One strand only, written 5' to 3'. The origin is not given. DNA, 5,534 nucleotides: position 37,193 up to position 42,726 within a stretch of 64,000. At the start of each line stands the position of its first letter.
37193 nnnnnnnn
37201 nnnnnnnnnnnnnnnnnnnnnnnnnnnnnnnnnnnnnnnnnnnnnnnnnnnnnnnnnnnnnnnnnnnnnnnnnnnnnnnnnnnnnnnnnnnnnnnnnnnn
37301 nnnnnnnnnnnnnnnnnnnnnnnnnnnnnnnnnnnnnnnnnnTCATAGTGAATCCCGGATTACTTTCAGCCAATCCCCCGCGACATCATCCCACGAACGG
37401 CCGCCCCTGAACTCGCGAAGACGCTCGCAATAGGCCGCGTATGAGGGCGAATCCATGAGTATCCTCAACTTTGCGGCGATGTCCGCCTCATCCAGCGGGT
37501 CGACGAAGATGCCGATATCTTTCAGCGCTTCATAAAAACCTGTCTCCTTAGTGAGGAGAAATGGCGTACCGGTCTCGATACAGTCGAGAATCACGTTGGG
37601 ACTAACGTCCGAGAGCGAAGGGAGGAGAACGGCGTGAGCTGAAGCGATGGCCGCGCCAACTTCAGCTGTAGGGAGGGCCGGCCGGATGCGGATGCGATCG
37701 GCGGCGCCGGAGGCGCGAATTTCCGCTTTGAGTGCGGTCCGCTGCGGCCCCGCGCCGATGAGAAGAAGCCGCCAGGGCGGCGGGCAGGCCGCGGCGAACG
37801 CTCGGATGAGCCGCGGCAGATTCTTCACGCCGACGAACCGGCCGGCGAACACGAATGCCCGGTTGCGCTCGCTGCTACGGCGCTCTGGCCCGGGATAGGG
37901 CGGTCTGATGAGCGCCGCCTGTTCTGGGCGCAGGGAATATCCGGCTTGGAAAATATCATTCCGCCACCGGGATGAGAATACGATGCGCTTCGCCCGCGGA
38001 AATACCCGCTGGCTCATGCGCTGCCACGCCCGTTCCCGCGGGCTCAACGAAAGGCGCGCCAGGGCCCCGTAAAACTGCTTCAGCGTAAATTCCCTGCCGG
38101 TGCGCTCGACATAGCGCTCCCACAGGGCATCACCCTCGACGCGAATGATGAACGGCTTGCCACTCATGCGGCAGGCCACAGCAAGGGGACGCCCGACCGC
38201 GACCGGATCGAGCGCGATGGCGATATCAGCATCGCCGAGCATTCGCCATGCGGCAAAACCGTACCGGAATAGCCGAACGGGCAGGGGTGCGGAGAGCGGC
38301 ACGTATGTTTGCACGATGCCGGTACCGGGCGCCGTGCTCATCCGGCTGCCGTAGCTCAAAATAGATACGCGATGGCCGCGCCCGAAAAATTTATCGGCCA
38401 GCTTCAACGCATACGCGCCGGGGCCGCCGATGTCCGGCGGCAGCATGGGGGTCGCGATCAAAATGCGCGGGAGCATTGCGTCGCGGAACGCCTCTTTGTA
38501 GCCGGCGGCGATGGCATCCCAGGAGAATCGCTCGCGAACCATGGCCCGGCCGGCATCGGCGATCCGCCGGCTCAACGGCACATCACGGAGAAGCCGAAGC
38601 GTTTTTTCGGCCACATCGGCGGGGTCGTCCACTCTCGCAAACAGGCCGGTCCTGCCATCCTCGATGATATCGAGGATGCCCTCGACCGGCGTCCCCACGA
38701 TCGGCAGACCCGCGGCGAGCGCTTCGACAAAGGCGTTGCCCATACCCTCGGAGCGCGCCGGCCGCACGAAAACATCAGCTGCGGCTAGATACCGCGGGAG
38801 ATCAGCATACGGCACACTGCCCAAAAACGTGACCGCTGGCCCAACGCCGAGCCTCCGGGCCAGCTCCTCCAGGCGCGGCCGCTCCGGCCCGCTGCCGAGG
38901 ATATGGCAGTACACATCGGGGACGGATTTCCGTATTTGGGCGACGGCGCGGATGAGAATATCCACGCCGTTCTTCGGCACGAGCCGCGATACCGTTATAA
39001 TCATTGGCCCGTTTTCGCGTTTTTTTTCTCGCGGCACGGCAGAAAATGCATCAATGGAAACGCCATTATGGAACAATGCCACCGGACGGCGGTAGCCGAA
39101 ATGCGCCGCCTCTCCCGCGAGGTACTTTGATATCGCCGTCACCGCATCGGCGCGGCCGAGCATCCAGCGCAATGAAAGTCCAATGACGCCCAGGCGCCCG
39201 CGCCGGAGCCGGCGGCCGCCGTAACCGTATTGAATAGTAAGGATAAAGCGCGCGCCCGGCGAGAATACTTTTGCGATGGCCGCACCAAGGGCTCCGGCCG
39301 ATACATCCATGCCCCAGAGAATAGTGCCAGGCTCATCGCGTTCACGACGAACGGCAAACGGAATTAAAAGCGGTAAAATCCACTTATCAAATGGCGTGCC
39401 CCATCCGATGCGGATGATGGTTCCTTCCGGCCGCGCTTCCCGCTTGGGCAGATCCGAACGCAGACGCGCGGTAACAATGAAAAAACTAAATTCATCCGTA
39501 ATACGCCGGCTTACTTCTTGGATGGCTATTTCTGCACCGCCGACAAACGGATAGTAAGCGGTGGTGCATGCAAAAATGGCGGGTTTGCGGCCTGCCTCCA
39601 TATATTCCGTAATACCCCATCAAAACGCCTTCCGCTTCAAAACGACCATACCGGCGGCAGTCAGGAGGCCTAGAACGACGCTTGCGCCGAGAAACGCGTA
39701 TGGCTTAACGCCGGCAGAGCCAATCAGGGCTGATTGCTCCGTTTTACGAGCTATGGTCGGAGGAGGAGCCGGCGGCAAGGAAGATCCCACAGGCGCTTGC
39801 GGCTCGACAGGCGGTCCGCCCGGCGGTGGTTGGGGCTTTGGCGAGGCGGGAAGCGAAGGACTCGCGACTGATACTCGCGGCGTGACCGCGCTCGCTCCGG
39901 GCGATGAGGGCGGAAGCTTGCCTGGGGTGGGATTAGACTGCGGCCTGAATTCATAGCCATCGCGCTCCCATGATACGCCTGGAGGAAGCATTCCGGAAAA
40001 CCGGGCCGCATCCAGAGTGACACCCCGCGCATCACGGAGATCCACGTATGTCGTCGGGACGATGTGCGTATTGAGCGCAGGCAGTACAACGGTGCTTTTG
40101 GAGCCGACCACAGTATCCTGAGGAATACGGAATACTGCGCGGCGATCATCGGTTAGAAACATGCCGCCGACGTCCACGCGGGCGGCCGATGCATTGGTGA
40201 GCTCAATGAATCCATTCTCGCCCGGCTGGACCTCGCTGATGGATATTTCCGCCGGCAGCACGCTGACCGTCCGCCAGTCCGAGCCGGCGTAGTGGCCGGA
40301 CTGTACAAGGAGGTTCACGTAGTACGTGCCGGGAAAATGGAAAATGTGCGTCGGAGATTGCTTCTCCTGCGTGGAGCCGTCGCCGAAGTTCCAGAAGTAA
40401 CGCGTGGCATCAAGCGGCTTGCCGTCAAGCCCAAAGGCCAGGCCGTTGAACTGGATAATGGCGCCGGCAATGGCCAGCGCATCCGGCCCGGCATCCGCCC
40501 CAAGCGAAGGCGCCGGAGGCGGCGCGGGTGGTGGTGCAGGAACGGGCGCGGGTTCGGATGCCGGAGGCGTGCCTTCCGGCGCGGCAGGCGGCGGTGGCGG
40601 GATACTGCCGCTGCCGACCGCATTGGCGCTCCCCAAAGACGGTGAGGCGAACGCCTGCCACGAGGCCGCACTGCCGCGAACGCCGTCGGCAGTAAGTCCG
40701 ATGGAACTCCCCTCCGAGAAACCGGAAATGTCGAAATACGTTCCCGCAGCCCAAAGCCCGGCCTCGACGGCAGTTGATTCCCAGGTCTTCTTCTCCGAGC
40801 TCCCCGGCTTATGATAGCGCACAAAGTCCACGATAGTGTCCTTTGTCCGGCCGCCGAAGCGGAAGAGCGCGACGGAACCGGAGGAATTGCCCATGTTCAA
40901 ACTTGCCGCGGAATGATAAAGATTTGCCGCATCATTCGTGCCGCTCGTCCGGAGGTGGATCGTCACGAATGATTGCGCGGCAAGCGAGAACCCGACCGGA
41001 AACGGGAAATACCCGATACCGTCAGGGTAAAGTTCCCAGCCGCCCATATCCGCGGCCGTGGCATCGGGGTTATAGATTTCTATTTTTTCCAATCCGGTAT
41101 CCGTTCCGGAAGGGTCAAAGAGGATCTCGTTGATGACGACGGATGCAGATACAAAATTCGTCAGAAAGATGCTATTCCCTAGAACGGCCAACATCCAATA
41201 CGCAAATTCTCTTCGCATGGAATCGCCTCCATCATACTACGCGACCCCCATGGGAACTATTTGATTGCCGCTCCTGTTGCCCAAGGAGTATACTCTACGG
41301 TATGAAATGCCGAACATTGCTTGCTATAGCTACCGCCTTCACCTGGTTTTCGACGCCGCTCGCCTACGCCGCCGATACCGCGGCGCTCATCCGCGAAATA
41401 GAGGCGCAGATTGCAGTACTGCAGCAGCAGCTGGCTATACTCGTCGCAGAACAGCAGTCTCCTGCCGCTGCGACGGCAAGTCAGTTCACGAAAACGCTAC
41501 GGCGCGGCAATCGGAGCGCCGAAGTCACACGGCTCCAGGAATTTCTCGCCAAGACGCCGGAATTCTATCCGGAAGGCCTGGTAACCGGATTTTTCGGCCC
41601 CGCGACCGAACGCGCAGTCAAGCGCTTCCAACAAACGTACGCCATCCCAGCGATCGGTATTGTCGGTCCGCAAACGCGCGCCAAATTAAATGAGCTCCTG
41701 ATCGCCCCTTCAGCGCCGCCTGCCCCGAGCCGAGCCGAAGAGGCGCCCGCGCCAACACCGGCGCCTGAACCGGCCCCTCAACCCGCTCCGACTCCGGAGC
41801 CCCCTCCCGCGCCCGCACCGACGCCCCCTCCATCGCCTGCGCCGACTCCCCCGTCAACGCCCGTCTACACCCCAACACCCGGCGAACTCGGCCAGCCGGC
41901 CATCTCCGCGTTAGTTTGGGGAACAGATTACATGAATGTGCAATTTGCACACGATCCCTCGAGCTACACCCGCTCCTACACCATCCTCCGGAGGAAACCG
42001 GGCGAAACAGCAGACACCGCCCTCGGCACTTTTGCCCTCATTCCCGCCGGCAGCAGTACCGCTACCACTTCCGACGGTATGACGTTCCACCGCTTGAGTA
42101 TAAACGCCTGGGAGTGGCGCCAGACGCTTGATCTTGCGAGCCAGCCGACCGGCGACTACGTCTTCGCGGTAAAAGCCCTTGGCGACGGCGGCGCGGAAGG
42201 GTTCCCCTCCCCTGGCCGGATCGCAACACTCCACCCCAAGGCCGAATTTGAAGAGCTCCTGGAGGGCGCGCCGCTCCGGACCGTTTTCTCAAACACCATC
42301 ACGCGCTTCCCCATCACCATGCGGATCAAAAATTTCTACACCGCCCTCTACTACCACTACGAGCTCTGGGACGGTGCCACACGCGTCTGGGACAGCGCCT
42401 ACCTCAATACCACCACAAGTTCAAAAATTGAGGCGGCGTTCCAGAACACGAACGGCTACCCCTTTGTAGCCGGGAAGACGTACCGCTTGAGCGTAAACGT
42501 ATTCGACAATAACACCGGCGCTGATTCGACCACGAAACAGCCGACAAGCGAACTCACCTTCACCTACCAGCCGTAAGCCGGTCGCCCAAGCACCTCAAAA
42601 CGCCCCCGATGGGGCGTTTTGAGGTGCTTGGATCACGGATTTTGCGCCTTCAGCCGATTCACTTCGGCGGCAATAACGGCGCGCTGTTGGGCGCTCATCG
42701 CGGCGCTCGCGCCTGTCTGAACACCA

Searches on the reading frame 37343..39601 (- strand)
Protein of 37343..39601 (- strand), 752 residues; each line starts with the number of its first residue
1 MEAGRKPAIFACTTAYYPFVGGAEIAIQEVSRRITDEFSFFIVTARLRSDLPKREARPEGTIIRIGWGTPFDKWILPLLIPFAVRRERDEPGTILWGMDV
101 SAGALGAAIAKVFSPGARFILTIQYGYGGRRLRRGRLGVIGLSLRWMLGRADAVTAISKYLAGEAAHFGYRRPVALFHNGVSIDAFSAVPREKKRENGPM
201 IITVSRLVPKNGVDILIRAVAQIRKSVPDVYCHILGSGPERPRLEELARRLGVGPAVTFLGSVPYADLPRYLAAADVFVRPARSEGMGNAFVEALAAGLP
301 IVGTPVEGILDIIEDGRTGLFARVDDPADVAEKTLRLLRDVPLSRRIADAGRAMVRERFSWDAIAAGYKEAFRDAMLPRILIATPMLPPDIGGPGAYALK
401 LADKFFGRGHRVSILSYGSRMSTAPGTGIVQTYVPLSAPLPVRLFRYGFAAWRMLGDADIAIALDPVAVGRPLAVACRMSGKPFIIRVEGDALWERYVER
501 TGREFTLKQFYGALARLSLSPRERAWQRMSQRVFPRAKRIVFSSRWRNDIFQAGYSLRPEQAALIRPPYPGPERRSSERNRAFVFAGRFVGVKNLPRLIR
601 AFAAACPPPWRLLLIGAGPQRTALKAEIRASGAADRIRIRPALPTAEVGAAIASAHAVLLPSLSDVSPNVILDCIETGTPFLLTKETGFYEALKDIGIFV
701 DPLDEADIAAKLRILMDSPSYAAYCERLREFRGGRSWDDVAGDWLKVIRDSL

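Call 5: search_protein_families(library=pfam, proteins=[window:37343-39601:-], max_evalue=0.01)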
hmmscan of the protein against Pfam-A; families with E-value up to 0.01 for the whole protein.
window:37343-39601:- (752 aa): 6 families
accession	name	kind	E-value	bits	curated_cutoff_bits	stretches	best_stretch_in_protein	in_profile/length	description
PF00534.26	Glycos_transf_1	-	2.2e-58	197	26.4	2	192-353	9-171/172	Glycosyl transferases group 1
PF13692.12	Glyco_trans_1_4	-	1.2e-56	191.3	27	2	199-340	2-142/142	Glycosyl transferases group 1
PF20706.3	GT4-conflict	-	1.9e-20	73.6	26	2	147-366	143-383/385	Family 4 Glycosyltransferase in conflict systems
PF13439.12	Glyco_transf_4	-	6.2e-19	69.1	28.5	2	20-184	1-169/170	Glycosyltransferase Family 4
PF13524.12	Glyco_trans_1_2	-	1.7e-14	54.4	25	1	220-366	6-140/144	Glycosyl transferase-like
PF13579.12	Glyco_trans_4_4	-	2e-10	41.7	29.7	2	392-566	1-156/158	Glycosyl transferase 4-like domain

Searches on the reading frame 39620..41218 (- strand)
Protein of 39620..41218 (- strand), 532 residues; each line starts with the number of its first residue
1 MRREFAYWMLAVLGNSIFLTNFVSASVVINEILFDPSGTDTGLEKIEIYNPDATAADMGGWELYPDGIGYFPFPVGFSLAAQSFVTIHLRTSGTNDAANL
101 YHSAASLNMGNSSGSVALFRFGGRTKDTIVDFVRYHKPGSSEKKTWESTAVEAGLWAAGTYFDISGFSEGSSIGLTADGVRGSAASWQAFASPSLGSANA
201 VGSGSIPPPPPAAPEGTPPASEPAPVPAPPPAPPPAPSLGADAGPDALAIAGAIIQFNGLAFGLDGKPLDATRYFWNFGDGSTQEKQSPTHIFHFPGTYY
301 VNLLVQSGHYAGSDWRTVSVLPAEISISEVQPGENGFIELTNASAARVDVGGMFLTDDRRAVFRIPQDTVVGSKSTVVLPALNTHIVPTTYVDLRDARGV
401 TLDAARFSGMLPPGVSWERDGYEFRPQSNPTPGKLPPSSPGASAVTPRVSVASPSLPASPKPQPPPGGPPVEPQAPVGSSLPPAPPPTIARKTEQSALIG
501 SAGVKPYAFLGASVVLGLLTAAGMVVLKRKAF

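Call 5: search_protein_families(library=pfam, proteins=[window:39620-41218:-], max_evalue=0.01)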
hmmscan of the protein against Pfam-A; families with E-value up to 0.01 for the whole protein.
window:39620-41218:- (532 aa): 3 families
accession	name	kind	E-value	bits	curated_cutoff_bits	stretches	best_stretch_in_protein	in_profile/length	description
PF00932.25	LTD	-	1.7e-22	80.3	34.3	2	24-134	5-106/109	Lamin Tail Domain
PF18911.6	PKD_4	-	1.6e-13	51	27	1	241-308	6-71/85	PKD domain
PF00801.26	PKD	-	2.4e-08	34.3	23.5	1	261-308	24-68/80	PKD domain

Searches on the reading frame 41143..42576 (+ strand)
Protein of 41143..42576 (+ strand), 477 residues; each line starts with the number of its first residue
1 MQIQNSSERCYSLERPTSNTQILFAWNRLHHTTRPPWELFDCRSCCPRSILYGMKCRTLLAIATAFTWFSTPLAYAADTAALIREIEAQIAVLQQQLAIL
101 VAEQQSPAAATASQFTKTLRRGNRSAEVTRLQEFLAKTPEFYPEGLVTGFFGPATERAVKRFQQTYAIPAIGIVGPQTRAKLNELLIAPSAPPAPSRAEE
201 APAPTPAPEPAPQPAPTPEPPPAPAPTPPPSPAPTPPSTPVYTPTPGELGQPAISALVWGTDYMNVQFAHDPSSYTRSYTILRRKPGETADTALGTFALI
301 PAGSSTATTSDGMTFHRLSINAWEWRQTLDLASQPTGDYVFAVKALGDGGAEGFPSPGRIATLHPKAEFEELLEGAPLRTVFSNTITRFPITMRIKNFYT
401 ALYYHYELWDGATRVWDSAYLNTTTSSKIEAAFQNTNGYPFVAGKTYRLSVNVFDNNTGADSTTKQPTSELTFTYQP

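Call 5: search_protein_families(library=pfam, proteins=[window:41143-42576:+], max_evalue=0.01)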
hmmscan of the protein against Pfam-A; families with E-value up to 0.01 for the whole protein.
window:41143-42576:+ (477 aa): 1 family
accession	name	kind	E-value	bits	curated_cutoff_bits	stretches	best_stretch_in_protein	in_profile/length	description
PF01471.23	PG_binding_1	-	1.2e-12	48.2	23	1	125-182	2-57/57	Putative peptidoglycan binding domain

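Call 6: search_protein_families(library=ncbifam, proteins=[window:41143-42576:+], max_evalue=0.01)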
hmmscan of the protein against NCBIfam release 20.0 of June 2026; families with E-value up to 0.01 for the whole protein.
window:41143-42576:+ (477 aa): 6 families
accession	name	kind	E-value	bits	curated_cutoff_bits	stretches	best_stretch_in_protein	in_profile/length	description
TIGR02869.1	spore_SleB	equivalog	1.2e-07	31.9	236.5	1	117-182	5-68/201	spore cortex-lytic enzyme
NF007891.0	PRK10594.1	equivalog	0.0018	17.2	425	1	77-183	251-350/617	L,D-transpeptidase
NF052377.1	lmo1851_S41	exception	0.0036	16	725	1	114-186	379-449/468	lmo1851 family serine protease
TIGR03979.1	His_Ser_Rich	equivalog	0.0043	17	121.65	1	107-178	111-182/190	His-Xaa-Ser repeat protein HxsA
NF040983.1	BimA_second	exception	0.0077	15.1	600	0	189-247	93-151/381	trimeric autotransporter actin-nucleating factor BimA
NF052335.1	PdgHdaseHSB129560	equivalog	0.008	15.5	500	0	147-180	293-326/330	peptidoglycan hydrolase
